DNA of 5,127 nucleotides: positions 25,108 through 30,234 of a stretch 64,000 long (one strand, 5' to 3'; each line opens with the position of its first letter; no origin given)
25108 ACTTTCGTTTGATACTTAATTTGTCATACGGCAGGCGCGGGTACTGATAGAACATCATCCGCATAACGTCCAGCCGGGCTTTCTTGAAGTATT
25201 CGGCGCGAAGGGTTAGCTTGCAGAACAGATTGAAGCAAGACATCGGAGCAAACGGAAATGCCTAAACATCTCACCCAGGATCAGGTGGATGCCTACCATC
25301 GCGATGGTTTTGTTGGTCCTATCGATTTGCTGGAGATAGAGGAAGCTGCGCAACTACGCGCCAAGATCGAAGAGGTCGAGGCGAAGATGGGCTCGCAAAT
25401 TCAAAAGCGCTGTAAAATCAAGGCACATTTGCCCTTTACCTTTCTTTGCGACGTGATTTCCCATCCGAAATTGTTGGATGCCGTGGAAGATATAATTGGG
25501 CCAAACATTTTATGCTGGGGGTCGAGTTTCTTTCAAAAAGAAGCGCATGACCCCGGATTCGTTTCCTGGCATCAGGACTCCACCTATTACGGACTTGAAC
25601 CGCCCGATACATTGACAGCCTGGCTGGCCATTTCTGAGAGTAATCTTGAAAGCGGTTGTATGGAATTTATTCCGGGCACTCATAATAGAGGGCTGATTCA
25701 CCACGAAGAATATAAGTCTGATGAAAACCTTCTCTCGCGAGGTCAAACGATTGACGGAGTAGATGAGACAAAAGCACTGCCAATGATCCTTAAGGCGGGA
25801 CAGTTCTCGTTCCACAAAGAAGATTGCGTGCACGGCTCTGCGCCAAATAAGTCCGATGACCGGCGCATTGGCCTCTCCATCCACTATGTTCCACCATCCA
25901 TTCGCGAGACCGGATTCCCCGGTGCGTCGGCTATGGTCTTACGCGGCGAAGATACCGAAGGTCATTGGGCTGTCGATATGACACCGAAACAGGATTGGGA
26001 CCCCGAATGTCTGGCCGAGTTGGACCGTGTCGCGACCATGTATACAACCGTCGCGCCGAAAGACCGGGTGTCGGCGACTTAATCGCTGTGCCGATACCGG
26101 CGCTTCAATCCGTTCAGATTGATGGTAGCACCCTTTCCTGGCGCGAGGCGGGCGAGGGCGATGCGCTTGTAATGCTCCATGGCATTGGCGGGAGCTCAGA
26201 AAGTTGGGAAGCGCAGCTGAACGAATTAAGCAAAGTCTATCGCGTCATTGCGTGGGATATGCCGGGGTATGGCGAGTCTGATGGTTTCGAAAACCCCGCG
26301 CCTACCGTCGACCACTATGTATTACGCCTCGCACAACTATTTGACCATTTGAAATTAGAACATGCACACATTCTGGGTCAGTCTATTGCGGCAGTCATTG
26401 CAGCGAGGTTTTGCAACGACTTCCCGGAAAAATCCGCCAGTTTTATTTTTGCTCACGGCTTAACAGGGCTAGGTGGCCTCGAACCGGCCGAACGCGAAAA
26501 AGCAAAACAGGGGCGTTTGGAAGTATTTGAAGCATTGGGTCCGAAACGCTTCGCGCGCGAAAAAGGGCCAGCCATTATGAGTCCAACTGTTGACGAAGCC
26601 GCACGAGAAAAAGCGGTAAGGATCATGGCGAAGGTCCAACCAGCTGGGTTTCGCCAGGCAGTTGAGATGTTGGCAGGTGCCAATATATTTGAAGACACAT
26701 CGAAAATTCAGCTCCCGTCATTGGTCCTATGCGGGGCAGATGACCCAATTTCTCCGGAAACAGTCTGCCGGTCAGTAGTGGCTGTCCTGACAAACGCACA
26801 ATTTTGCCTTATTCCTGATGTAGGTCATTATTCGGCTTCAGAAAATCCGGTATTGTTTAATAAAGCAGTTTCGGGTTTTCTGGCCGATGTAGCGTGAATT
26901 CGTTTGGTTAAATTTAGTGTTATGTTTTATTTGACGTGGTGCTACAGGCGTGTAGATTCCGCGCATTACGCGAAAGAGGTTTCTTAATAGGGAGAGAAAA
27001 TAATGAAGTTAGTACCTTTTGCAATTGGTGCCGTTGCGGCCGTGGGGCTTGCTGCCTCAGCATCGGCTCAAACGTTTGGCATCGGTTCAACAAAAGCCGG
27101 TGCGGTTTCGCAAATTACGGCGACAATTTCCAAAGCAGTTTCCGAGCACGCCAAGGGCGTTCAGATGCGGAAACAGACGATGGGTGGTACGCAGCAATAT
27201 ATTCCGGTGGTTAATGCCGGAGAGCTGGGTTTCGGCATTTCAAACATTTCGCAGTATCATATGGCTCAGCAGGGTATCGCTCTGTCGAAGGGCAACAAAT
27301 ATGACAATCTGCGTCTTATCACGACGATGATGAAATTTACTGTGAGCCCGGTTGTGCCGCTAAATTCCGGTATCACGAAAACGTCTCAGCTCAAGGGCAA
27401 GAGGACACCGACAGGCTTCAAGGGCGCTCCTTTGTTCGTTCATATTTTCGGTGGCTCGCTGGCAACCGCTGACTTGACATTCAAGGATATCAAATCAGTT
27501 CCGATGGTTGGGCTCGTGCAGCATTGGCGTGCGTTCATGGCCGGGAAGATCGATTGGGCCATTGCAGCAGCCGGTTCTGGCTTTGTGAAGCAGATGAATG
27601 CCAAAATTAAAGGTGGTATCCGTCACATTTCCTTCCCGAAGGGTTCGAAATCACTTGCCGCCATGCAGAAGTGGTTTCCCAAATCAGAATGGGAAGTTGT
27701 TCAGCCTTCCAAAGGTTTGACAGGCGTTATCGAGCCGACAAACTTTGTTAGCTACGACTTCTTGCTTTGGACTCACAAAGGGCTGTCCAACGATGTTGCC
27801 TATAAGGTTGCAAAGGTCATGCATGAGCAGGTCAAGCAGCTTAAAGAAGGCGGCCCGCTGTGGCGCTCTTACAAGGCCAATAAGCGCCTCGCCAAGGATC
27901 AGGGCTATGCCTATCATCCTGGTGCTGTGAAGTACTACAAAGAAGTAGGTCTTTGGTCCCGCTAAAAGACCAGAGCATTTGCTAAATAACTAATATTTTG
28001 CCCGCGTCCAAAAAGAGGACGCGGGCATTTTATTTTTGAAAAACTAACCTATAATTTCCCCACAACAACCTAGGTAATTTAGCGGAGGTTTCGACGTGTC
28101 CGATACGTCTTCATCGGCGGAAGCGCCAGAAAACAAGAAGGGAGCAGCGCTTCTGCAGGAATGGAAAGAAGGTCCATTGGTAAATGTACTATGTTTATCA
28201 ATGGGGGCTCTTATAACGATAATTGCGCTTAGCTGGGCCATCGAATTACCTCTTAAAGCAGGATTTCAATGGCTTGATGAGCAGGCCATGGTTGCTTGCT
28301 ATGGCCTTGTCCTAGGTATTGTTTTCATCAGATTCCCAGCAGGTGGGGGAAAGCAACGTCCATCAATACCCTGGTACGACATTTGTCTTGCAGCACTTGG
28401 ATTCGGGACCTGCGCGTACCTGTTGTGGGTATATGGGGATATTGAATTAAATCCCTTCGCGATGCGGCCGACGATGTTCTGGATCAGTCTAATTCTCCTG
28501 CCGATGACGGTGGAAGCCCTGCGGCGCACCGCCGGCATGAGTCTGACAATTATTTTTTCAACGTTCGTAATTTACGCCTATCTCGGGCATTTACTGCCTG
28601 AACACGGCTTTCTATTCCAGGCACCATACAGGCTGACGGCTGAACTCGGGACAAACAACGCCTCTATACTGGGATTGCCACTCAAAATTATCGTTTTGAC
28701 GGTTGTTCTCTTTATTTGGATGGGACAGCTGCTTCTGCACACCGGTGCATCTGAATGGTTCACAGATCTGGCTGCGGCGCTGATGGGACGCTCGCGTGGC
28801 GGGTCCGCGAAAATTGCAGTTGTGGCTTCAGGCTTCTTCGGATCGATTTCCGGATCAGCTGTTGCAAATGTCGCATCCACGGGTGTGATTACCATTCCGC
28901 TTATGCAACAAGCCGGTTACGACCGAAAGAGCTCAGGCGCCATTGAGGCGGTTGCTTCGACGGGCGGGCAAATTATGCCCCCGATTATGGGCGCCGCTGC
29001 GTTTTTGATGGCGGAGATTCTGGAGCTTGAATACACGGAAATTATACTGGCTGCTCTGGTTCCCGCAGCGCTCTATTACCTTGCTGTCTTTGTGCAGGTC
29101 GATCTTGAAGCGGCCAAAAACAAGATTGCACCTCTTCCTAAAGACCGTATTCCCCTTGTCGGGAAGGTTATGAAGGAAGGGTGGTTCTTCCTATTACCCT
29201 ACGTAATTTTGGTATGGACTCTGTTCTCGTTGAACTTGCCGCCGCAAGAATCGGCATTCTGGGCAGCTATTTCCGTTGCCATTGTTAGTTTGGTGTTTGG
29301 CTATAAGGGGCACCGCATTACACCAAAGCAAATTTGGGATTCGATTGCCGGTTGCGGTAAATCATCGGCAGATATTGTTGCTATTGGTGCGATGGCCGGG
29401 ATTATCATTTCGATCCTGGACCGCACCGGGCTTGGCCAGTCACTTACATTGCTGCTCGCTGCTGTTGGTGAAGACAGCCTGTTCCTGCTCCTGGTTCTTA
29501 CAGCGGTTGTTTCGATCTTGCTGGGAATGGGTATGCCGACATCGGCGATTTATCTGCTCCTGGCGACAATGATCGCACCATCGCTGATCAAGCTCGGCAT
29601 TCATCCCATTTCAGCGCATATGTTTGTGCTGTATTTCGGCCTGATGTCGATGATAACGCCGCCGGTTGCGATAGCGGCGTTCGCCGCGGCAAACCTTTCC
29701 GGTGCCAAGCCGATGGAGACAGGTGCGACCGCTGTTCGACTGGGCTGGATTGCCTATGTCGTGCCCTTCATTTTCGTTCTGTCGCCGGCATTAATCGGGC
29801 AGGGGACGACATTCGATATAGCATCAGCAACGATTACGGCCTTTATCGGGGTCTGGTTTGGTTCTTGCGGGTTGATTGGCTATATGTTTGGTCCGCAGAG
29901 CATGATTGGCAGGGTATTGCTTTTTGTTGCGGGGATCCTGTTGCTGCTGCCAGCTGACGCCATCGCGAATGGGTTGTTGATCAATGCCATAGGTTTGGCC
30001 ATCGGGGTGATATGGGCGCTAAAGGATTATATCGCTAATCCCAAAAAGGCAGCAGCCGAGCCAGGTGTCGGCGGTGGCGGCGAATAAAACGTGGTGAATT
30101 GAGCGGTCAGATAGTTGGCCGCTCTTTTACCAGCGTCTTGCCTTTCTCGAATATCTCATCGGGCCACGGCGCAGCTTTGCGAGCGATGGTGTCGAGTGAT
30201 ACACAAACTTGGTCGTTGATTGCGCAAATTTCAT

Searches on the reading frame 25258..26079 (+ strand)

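Call 42: search_protein_families(library=pfam, proteins=[window:25258-26079:+], max_evalue=0.0001)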
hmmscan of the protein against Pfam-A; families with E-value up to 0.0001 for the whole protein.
window:25258-26079:+ (274 aa): 1 family
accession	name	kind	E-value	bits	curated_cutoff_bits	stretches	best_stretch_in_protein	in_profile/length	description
PF05721.19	PhyH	-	1.3e-30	107.8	22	1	13-204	1-212/213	Phytanoyl-CoA dioxygenase (PhyH)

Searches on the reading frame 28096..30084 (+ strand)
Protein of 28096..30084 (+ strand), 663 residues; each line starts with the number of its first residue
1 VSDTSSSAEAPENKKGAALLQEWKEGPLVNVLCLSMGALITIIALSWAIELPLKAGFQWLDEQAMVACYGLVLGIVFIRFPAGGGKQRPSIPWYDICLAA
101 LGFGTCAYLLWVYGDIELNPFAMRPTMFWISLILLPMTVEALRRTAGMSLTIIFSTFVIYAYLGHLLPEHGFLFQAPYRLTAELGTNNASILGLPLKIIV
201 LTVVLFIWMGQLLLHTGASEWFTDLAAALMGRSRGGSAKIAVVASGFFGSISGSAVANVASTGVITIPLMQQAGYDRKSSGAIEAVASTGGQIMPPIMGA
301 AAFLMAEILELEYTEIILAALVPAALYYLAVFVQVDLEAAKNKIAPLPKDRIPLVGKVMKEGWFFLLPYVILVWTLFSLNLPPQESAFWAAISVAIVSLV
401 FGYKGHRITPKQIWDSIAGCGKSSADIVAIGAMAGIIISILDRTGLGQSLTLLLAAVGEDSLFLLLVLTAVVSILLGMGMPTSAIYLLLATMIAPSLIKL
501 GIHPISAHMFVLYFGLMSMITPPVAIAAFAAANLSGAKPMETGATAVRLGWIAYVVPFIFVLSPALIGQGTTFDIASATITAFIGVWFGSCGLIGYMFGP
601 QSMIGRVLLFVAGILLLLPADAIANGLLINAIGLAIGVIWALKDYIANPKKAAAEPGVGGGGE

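Call 42: search_protein_families(library=pfam, proteins=[window:28096-30084:+], max_evalue=0.0001)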
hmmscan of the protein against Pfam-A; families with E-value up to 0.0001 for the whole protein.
window:28096-30084:+ (663 aa): 1 family
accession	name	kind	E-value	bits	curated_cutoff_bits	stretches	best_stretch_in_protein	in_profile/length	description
PF06808.19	DctM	-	2.7e-89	300.3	23.8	1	137-570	5-408/413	Tripartite ATP-independent periplasmic transporter, DctM component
